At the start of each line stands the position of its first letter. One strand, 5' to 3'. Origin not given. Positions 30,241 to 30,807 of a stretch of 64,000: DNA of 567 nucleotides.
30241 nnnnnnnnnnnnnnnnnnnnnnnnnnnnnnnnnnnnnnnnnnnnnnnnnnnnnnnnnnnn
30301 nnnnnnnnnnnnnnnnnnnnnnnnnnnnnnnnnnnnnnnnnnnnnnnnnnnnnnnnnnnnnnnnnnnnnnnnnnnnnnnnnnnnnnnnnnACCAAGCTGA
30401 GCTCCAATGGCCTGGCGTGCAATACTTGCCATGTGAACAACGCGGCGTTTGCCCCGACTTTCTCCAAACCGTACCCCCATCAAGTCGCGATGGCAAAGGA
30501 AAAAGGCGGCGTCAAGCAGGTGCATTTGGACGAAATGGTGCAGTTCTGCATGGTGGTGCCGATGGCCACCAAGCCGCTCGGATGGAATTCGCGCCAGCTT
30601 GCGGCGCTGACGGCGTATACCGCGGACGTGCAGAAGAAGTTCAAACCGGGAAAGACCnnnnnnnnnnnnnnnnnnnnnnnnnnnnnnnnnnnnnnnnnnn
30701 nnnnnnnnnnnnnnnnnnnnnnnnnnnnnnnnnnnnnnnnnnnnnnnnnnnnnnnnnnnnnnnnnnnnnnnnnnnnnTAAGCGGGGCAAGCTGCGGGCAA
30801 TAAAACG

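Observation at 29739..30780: Tandem secreted proteins built from NPCAAK hexapeptide (18-bp) repeats, one embedding a c-type haem domain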

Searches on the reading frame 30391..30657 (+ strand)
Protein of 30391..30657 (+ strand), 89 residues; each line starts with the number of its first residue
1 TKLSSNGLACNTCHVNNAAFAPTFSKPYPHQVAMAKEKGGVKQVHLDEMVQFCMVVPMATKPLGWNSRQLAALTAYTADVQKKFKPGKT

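Call 31: search_solved_structures(query=A2, max_evalue=10, show_alignments=5)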
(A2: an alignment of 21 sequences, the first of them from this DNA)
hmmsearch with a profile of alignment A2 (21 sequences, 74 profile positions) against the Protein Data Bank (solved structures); distinct sequences matched with E-value up to 10: 3.
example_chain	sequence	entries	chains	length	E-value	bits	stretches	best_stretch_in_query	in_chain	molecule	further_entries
1kec_B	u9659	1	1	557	2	11.6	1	46-69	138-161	PENICILLIN ACYLASE BETA SUBUNIT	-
1jx9_B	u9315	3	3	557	2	11.6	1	46-69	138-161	penicillin G acylase beta subunit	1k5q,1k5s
1fxh_B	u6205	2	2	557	2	11.6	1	46-69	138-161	PENICILLIN ACYLASE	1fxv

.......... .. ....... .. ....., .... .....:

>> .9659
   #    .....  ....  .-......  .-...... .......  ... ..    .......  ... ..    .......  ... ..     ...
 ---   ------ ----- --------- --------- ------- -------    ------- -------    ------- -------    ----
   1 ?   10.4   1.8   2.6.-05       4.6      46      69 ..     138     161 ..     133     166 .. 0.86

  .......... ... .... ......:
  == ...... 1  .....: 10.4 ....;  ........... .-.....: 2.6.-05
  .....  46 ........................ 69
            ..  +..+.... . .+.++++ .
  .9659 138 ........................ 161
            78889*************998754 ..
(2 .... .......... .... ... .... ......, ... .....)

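Call 60: search_solved_structures(query=A4, max_evalue=10, show_alignments=5)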
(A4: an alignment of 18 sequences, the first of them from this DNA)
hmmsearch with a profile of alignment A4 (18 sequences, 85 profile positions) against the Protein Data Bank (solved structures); distinct sequences matched with E-value up to 10: 32.
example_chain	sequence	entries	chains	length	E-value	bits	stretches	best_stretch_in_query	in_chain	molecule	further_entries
1eys_C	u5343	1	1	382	0.0023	21.5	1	8-35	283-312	PHOTOSYNTHETIC REACTION CENTER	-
1h31_A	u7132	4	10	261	0.011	19.3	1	5-80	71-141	DIHEME CYTOCHROME C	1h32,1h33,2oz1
7c52_C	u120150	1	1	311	0.013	19.1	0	8-29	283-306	Photosynthetic reaction center cytochrome c subunit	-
3wmm_C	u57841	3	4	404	0.013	19.1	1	8-37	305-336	Photosynthetic reaction center C subunit | Photosynthetic reaction center cytochrome c subunit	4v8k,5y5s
5b5m_C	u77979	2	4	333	0.017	18.7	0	8-29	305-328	Photosynthetic reaction center cytochrome c subunit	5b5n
8k5o_C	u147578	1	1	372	0.018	18.6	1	8-33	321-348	Photosynthetic reaction center cytochrome c subunit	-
8z82_C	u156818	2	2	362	0.025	18.2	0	4-35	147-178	Photosynthetic reaction center cytochrome c subunit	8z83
3t6d_C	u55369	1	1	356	0.086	16.4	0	9-30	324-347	Photosynthetic reaction center cytochrome c subunit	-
9m8m_C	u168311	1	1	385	0.11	16.1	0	7-23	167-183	Photosynthetic reaction center cytochrome c subunit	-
7c9r_C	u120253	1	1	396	0.13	15.9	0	8-33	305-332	Photosynthetic reaction center cytochrome c subunit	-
1dxr_C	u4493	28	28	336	0.14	15.8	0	9-30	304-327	PHOTOSYNTHETIC REACTION CENTER CYTOCHROME C SUBUNIT | PHOTOSYNTHETIC REACTION CENTER | Photosynthetic reaction center cytochrome C subunit precursor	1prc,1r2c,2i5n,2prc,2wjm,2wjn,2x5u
6et5_C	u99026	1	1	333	0.14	15.8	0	9-30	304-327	Photosynthetic reaction center cytochrome c subunit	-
2jbl_C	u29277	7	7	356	0.16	15.6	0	9-30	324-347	PHOTOSYNTHETIC REACTION CENTER CYTOCHROME C SUBUNIT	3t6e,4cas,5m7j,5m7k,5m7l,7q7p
7vrj_C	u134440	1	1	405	0.17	15.5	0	8-38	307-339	Photosynthetic reaction center cytochrome c subunit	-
1vrn_C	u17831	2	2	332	0.2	15.3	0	9-30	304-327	Photosynthetic reaction center cytochrome c subunit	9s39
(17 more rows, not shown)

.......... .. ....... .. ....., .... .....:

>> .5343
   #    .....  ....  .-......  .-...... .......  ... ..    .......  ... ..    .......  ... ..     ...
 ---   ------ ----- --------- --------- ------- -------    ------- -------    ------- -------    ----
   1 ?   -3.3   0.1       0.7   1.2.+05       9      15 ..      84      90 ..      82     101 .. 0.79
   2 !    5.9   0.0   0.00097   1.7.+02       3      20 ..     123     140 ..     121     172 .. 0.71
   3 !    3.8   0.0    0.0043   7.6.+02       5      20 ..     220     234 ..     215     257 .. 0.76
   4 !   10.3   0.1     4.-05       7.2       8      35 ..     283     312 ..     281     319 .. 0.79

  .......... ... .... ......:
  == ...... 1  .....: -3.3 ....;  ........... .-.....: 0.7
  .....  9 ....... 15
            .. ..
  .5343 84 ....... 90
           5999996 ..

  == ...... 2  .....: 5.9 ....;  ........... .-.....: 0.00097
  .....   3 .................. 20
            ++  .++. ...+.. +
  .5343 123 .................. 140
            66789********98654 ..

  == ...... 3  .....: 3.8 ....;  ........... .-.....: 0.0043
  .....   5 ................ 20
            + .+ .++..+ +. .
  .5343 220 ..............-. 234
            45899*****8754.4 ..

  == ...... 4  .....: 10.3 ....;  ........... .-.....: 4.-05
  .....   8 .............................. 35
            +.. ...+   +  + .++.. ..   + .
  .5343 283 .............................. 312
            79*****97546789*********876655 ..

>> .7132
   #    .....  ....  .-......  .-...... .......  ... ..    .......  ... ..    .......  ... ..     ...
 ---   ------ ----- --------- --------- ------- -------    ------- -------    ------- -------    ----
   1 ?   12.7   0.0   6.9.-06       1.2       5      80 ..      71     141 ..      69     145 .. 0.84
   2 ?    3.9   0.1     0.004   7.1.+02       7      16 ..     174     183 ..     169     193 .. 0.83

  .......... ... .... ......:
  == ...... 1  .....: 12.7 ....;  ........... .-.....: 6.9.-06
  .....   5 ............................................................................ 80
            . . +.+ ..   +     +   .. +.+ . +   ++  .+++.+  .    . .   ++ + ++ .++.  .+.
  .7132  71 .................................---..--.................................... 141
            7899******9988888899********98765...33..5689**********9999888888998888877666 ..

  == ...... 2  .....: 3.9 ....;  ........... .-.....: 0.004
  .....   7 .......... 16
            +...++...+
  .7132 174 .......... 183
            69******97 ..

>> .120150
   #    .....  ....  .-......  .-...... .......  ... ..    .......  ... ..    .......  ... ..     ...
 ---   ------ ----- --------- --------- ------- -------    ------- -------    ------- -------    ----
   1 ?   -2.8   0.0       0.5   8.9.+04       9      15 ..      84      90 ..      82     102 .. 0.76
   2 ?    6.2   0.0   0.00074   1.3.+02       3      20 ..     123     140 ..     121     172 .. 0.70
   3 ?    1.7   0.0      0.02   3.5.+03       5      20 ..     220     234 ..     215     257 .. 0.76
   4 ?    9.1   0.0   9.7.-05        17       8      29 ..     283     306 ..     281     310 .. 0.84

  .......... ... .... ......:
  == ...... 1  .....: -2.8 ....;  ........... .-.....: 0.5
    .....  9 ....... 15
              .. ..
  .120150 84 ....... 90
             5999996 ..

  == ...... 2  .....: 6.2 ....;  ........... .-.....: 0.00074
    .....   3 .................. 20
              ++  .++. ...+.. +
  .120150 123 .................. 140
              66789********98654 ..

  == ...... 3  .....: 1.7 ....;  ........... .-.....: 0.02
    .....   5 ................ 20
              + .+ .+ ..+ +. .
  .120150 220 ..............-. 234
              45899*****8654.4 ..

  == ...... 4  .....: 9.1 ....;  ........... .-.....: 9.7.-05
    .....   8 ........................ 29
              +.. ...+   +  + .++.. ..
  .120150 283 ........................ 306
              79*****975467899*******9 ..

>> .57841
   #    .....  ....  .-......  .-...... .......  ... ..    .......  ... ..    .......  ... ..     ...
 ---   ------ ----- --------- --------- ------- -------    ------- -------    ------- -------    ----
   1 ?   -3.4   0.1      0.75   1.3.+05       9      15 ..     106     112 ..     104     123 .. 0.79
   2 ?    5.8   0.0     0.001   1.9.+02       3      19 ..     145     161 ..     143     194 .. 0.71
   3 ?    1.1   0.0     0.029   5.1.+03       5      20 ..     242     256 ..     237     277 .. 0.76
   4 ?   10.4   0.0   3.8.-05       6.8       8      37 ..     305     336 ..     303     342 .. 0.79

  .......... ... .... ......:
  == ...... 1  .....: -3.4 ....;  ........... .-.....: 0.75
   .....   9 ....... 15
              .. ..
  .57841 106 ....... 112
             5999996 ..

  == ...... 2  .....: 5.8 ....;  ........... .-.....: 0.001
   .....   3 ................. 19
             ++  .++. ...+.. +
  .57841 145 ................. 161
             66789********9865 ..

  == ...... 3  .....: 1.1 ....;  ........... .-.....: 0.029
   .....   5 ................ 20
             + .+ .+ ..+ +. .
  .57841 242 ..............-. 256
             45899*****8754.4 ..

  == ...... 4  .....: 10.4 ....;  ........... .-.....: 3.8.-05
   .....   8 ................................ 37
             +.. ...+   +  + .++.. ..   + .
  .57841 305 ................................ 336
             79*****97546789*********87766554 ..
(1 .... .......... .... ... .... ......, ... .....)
